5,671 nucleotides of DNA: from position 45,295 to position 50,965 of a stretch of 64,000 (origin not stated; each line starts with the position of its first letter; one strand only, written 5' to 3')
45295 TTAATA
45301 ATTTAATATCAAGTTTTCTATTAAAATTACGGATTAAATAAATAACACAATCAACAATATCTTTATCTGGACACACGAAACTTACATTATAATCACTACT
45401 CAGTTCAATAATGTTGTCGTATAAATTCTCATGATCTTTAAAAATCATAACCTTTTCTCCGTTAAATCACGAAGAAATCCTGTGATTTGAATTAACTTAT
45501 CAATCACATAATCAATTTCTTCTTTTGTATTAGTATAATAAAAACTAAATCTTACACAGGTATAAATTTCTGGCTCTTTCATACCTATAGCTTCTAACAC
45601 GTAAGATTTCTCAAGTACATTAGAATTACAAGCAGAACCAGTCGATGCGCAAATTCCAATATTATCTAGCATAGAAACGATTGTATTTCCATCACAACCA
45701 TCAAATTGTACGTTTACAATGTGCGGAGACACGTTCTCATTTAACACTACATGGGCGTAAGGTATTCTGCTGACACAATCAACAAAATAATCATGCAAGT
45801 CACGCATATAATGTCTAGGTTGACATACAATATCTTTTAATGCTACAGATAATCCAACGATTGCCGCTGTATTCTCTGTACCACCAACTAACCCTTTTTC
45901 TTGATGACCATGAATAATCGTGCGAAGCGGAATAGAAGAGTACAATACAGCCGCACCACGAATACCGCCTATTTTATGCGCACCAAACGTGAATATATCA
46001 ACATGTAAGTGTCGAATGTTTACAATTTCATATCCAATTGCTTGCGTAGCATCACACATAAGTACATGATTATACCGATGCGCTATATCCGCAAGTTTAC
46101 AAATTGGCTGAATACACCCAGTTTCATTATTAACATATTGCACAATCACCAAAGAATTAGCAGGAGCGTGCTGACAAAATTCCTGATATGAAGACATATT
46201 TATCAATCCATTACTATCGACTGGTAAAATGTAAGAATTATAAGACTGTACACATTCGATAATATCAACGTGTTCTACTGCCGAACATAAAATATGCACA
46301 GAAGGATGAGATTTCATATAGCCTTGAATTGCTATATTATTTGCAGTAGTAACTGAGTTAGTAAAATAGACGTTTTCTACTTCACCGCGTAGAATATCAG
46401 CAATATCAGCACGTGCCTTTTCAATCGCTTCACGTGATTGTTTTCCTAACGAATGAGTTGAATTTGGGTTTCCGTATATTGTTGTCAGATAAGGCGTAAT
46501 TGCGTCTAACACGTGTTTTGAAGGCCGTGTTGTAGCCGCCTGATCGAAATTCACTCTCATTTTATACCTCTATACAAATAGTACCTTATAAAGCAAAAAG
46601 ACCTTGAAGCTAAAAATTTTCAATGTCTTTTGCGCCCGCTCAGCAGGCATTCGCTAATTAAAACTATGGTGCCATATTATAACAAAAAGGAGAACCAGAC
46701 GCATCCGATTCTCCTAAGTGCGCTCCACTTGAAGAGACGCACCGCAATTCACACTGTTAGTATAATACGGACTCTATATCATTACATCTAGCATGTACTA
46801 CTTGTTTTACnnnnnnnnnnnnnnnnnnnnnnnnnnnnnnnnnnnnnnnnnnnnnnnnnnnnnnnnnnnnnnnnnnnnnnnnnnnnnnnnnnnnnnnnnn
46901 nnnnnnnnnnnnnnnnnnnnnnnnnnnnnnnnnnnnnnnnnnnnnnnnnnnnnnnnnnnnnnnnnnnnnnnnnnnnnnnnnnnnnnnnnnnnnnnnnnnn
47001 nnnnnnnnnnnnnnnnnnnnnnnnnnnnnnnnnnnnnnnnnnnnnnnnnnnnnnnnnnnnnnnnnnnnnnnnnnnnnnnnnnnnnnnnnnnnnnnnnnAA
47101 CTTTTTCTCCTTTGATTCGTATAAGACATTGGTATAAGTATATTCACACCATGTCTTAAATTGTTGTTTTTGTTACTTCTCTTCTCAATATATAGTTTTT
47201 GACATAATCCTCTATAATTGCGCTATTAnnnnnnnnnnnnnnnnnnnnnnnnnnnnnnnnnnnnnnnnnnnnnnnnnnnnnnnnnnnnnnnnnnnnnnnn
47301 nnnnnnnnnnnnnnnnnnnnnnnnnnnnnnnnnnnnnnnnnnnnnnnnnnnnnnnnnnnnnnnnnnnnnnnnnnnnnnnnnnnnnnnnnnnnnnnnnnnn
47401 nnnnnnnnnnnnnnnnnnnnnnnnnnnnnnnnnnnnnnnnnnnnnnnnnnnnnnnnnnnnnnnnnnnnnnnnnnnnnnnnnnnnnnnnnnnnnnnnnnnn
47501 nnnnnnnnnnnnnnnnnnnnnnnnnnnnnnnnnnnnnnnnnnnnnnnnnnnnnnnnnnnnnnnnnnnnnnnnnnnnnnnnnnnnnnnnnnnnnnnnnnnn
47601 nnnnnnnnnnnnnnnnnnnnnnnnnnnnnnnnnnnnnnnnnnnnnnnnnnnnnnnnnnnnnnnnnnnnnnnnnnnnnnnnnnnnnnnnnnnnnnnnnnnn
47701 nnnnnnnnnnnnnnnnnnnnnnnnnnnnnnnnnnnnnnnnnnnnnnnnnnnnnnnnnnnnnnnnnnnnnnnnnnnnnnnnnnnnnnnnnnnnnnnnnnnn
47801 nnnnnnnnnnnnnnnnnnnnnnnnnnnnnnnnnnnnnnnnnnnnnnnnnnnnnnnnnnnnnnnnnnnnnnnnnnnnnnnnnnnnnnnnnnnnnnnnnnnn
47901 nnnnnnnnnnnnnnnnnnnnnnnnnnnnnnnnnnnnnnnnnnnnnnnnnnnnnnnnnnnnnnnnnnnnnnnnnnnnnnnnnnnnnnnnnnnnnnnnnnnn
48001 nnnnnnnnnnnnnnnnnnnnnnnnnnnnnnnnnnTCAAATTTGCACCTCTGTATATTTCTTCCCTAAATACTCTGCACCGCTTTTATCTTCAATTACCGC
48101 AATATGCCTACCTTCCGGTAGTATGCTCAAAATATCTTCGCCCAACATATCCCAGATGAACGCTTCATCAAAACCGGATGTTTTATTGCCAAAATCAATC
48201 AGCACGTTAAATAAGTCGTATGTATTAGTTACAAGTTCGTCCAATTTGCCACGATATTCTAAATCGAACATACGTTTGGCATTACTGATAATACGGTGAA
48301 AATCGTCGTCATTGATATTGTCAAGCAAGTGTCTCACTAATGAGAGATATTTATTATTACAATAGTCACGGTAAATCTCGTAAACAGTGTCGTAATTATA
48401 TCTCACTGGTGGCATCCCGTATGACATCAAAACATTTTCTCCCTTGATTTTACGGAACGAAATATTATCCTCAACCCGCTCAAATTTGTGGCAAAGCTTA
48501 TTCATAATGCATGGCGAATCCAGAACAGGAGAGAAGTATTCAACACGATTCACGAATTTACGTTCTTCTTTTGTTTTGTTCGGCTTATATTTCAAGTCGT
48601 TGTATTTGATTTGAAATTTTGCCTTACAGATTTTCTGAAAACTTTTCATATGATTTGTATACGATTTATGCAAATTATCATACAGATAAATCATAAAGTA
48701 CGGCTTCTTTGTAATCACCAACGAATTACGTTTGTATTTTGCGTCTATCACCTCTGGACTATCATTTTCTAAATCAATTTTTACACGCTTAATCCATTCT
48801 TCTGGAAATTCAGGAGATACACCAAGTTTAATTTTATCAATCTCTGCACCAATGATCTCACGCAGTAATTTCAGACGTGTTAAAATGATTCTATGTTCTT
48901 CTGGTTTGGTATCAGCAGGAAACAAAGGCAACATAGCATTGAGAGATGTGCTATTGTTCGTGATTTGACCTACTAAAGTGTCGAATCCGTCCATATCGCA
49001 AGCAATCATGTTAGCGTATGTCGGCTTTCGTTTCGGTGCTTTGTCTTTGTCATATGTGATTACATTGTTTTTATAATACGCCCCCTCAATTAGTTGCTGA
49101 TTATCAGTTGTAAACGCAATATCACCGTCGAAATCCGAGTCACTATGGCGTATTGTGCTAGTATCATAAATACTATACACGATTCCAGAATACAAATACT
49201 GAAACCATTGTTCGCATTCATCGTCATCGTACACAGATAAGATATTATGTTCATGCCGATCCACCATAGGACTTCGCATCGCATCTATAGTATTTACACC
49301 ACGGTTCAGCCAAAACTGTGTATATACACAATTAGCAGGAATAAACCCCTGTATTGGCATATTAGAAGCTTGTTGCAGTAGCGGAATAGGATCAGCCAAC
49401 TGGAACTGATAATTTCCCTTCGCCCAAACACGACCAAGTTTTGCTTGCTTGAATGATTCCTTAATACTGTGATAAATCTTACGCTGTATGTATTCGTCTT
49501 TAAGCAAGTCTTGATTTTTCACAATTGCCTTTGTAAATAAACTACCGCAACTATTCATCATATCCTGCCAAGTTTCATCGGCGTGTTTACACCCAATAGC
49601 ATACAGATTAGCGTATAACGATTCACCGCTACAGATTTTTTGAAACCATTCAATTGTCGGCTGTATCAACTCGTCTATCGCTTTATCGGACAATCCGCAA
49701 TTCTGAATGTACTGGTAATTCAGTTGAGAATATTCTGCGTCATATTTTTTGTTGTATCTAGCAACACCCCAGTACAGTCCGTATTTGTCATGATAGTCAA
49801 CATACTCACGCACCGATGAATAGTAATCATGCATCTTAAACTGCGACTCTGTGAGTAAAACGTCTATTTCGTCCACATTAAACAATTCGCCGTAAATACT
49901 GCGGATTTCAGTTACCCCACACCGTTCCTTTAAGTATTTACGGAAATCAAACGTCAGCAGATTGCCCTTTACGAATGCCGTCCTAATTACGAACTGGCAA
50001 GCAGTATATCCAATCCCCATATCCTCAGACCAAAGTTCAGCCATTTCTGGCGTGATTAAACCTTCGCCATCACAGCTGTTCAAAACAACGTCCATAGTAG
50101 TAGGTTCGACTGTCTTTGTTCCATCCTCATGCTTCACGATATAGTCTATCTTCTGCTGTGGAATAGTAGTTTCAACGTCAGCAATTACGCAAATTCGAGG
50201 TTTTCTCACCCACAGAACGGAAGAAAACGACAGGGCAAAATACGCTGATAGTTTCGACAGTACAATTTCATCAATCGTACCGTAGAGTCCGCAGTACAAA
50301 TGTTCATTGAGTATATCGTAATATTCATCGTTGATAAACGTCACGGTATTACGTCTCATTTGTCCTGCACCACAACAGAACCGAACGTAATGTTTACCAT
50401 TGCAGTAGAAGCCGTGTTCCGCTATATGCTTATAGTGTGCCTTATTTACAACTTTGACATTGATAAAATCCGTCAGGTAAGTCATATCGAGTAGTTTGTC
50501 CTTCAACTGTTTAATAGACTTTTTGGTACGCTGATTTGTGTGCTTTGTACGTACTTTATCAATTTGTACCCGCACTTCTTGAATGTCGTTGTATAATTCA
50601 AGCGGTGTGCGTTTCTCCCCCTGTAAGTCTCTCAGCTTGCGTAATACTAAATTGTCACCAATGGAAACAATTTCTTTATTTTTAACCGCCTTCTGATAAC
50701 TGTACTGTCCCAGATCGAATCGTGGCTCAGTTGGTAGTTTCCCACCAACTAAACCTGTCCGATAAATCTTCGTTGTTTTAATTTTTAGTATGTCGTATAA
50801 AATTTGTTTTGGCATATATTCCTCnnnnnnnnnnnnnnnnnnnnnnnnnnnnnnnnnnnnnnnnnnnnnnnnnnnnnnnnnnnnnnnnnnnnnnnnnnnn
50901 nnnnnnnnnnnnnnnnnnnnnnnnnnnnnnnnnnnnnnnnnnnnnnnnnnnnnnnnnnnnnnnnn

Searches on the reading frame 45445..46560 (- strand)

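Call 64: search_protein_families(library=pfam, proteins=[window:45445-46560:-], max_evalue=0.001)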
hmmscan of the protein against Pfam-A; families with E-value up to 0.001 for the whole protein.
window:45445-46560:- (371 aa): 2 families
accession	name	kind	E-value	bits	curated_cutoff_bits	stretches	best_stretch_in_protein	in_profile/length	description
PF00266.25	Aminotran_5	-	2.4e-57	195.1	21.5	1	3-352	1-371/371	Aminotransferase class-V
PF00155.27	Aminotran_1_2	-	3.4e-05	23.6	19.7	1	47-171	45-186/361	Aminotransferase class I and II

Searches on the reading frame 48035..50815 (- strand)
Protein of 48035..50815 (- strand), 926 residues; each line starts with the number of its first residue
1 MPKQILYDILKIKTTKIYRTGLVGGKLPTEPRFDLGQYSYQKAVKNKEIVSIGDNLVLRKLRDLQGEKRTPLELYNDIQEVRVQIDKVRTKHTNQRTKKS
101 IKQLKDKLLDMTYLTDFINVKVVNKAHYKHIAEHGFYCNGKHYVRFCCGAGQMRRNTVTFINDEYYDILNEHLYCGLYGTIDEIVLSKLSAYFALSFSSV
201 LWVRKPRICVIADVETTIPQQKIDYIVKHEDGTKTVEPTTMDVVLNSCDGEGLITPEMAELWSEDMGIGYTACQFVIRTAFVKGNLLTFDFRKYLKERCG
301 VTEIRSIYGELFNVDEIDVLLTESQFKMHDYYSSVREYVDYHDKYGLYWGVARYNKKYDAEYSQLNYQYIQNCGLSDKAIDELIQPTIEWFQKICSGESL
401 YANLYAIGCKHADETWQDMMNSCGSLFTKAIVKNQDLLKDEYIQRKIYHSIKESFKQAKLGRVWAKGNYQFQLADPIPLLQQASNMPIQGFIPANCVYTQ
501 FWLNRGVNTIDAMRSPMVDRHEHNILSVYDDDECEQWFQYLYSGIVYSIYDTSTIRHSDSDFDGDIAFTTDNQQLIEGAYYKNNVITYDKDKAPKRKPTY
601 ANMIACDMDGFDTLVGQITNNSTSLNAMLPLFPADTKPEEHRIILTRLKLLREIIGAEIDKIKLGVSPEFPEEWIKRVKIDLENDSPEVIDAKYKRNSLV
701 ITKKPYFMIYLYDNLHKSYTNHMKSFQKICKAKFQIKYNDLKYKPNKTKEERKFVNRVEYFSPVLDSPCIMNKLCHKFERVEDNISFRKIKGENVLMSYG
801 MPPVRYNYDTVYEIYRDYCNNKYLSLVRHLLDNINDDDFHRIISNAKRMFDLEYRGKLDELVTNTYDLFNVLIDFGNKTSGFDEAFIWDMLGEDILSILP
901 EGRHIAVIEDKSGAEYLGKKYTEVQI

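Call 64: search_protein_families(library=pfam, proteins=[window:48035-50815:-], max_evalue=0.001)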
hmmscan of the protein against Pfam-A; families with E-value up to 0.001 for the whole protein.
window:48035-50815:- (926 aa): 1 family
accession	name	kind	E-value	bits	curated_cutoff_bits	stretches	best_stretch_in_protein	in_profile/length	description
PF05183.17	RdRP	-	9.5e-13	48.1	23.8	1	119-673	45-545/582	RNA dependent RNA polymerase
